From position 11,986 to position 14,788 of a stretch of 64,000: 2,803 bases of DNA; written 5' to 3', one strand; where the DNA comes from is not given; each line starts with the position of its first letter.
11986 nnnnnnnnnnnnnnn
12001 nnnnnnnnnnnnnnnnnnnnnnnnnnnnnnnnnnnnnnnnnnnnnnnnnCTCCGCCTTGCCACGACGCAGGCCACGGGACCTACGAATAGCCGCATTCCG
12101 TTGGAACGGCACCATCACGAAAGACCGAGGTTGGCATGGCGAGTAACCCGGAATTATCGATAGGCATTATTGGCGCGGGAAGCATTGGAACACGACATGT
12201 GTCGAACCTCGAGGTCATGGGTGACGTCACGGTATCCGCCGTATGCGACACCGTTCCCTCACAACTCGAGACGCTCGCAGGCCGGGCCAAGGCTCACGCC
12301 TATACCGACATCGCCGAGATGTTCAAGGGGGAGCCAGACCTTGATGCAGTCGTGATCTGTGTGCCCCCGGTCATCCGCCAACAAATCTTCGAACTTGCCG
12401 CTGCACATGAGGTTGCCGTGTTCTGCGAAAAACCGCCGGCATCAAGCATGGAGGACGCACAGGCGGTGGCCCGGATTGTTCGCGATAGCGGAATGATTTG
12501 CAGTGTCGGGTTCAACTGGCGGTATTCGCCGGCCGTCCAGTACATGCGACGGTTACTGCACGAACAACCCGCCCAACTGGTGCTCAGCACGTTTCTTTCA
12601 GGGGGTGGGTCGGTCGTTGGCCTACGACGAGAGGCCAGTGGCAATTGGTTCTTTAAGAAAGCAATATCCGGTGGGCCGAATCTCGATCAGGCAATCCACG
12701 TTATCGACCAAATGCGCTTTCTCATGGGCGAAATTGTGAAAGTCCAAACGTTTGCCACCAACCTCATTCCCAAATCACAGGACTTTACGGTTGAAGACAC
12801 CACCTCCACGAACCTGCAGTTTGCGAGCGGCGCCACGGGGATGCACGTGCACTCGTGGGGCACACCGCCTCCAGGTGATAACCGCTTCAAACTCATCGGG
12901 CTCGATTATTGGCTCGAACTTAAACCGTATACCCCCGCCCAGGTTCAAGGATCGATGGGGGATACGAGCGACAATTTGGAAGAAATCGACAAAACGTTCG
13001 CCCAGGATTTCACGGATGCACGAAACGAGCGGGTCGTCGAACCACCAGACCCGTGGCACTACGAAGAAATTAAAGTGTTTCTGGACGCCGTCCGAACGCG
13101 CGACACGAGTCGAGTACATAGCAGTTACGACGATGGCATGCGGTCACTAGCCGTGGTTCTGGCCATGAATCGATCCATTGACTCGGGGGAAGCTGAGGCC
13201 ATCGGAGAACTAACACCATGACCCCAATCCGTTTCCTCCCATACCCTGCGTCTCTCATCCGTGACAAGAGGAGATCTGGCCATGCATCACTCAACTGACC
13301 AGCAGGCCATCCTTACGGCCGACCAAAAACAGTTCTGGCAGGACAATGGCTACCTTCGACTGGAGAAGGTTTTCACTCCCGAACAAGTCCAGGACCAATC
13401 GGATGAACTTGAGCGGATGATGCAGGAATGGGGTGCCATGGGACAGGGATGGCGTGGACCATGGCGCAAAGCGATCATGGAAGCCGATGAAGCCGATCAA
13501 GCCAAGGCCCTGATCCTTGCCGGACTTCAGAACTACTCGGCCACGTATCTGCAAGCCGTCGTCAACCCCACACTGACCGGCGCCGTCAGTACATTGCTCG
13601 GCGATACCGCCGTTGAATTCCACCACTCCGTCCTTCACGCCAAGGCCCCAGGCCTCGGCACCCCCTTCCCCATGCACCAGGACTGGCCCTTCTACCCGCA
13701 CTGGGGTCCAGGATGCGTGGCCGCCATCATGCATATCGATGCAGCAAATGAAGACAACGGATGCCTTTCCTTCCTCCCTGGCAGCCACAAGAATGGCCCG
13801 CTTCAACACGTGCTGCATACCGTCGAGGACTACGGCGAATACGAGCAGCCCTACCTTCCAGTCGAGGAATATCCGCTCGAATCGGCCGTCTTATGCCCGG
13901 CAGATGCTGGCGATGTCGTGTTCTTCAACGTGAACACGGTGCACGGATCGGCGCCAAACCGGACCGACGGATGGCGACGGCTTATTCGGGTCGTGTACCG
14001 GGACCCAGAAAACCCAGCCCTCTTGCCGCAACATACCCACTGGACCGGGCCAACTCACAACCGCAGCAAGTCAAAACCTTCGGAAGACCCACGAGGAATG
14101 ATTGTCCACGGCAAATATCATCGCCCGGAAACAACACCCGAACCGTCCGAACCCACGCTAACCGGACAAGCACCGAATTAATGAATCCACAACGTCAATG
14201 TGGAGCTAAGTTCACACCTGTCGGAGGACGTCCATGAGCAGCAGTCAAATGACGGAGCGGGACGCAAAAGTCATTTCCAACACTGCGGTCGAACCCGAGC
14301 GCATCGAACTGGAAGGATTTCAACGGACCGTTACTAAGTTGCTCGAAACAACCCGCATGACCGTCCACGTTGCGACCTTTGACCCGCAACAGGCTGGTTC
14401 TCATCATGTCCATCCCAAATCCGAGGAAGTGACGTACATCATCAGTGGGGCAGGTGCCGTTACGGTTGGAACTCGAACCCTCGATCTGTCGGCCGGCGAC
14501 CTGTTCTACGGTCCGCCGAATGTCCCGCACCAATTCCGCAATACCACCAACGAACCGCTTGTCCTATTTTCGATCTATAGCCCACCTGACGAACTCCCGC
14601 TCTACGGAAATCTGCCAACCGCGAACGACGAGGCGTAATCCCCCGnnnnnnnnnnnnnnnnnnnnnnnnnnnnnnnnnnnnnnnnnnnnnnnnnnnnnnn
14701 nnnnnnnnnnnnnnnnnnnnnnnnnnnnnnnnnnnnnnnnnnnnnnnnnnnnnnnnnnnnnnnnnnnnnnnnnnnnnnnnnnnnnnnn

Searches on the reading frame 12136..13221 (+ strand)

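Call 7: search_protein_families(library=pfam, proteins=[window:12136-13221:+], max_evalue=0.001)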
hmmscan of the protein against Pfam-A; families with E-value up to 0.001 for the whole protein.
window:12136-13221:+ (361 aa): 6 families
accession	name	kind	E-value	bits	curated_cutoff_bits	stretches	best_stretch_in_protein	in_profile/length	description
PF01408.29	GFO_IDH_MocA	-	2.8e-22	80.1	24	1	8-126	2-120/120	Oxidoreductase family, NAD-binding Rossmann fold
PF22725.1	GFO_IDH_MocA_C3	-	9.2e-20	71.3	27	1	167-255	31-118/124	GFO/IDH/MocA C-terminal domain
PF02894.22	GFO_IDH_MocA_C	-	2e-12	47.9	22.9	1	164-351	24-213/218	Oxidoreductase family, C-terminal alpha/beta domain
PF08635.15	ox_reductase_C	-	9.1e-05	22.6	22.5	1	129-210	1-76/142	Putative oxidoreductase C terminal domain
PF03807.23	F420_oxidored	-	0.00093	20.2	21.6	0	9-86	2-77/94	NADP oxidoreductase coenzyme F420-dependent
PF02629.25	CoA_binding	-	0.00095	20.3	22.3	0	7-93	4-88/97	CoA binding domain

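Call 64: search_protein_families(library=ncbifam, proteins=[window:12136-13221:+], max_evalue=0.001)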
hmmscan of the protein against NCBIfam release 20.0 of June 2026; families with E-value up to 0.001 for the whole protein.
window:12136-13221:+ (361 aa): 9 families
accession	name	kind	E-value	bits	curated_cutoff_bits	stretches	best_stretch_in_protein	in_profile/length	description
TIGR04380.1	myo_inos_iolG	equivalog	1.1e-38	133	355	1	7-352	2-327/330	inositol 2-dehydrogenase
NF040723.1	UDP-GlcNAcDh_Arch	equivalog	1.4e-28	100.3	450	1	7-257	1-232/302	UDP-N-acetylglucosamine 3-dehydrogenase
NF052479.1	LevoglcsnDh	equivalog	1.8e-19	69.7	650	1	7-213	4-218/386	levoglucosan dehydrogenase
NF041392.1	XylDh_Gfo6_Halo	equivalog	5.6e-11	41.8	350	1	67-280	81-295/350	D-xylose 1-dehydrogenase Gfo6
NF052679.1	InsChiInosDhIolG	equivalog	2.4e-09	36.7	540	1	7-142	3-141/343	bifunctional inositol 2-dehydrogenase/D-chiro-inositol 1-dehydrogenase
NF058563.1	BT_2159_fam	equivalog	2.3e-08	33.4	650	1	8-142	2-136/350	disaccharide 3-dehydrogenase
NF008607.0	PRK11579.1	subfamily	5.8e-06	25.5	330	1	8-216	6-208/346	oxidoreductase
NF058561.1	BT_2158_fam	equivalog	6e-06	25.1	750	1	6-125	35-153/487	glycoside 3-dehydrogenase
NF009830.0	PRK13304.1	equivalog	8.2e-05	22.2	267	1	7-76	2-69/265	aspartate dehydrogenase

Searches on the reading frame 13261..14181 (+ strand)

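Call 7: search_protein_families(library=pfam, proteins=[window:13261-14181:+], max_evalue=0.001)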
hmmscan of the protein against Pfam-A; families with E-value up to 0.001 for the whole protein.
window:13261-14181:+ (306 aa): 1 family
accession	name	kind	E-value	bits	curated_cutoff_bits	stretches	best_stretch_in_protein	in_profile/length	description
PF05721.19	PhyH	-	8.8e-39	134.4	22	1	26-240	1-212/213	Phytanoyl-CoA dioxygenase (PhyH)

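Call 64: search_protein_families(library=ncbifam, proteins=[window:13261-14181:+], max_evalue=0.001)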
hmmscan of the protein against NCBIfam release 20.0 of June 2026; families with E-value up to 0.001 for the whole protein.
window:13261-14181:+ (306 aa): 4 families
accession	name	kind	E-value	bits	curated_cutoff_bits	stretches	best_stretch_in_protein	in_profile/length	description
NF052437.1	MPhHdxlPhnYGIM8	equivalog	3.2e-16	59.6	500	1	18-246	5-213/260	methylphosphonate hydroxylase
TIGR02408.1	ectoine_ThpD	equivalog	1.6e-12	47.4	336.5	1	3-178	2-171/277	ectoine hydroxylase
NF045813.1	DxPntBtaHylase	equivalog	5.5e-08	32.5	550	1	24-235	23-233/285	1-deoxypentalenic acid 11-beta-hydroxylase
TIGR01762.1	chlorin-enz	subfamily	1.3e-07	31.3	226.3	1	18-178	3-159/288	chlorinating enzyme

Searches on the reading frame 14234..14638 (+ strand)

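Call 7: search_protein_families(library=pfam, proteins=[window:14234-14638:+], max_evalue=0.001)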
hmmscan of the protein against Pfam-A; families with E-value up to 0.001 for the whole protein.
window:14234-14638:+ (134 aa): 8 families
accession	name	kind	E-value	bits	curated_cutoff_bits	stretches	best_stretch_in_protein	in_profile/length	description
PF07883.17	Cupin_2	-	5.8e-21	74.4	27.2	1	46-115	2-70/70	Cupin domain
PF02311.25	AraC_binding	-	3.9e-12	46.5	21.1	1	51-124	12-84/135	AraC-like ligand binding domain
PF00190.28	Cupin_1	-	1.7e-10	41.1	22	1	24-116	15-114/151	Cupin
PF05899.18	Cupin_3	-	1.6e-05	24.9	23.5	1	53-97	15-60/74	EutQ-like cupin domain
PF03079.20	ARD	-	0.00023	21.8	27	1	21-116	49-150/157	ARD/ARD' family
PF12973.13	Cupin_7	-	0.00024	21.3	27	1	36-112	27-98/105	ChrR Cupin-like domain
PF16867.11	DMSP_lyase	-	0.00041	20.6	27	1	45-111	98-162/162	Dimethlysulfonioproprionate lyase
PF01050.24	MannoseP_isomer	-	0.00076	20.1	23.6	0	38-114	24-100/116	Mannose-6-phosphate isomerase C-terminal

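Call 64: search_protein_families(library=ncbifam, proteins=[window:14234-14638:+], max_evalue=0.001)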
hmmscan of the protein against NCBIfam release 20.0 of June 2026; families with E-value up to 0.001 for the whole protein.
window:14234-14638:+ (134 aa): 6 families
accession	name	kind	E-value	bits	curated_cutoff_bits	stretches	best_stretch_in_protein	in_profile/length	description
TIGR03404.1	bicupin_oxalic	subfamily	8.7e-09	34.9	254.2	1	40-117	243-325/367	bicupin, oxalate decarboxylase family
NF007408.0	PRK09943.1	equivalog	1.3e-05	24.8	211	1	40-117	105-182/185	HTH-type transcriptional regulator PuuR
TIGR03214.2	ura-cupin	equivalog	8.3e-05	22.2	200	1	41-112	46-119/249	(S)-ureidoglycine aminohydrolase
NF049940.1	MandnitrLy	equivalog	0.00015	21.6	140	1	34-114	27-107/130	(R)-mandelonitrile lyase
TIGR01479.1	GMP_PMI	equivalog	0.00036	19.5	372.95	1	34-116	367-449/467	mannose-1-phosphate guanylyltransferase/mannose-6-phosphate isomerase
NF049978.1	AminoSalDhMabB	equivalog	0.0006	19.3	650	1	61-118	267-323/351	5-aminosalicylate 1,2-dioxygenase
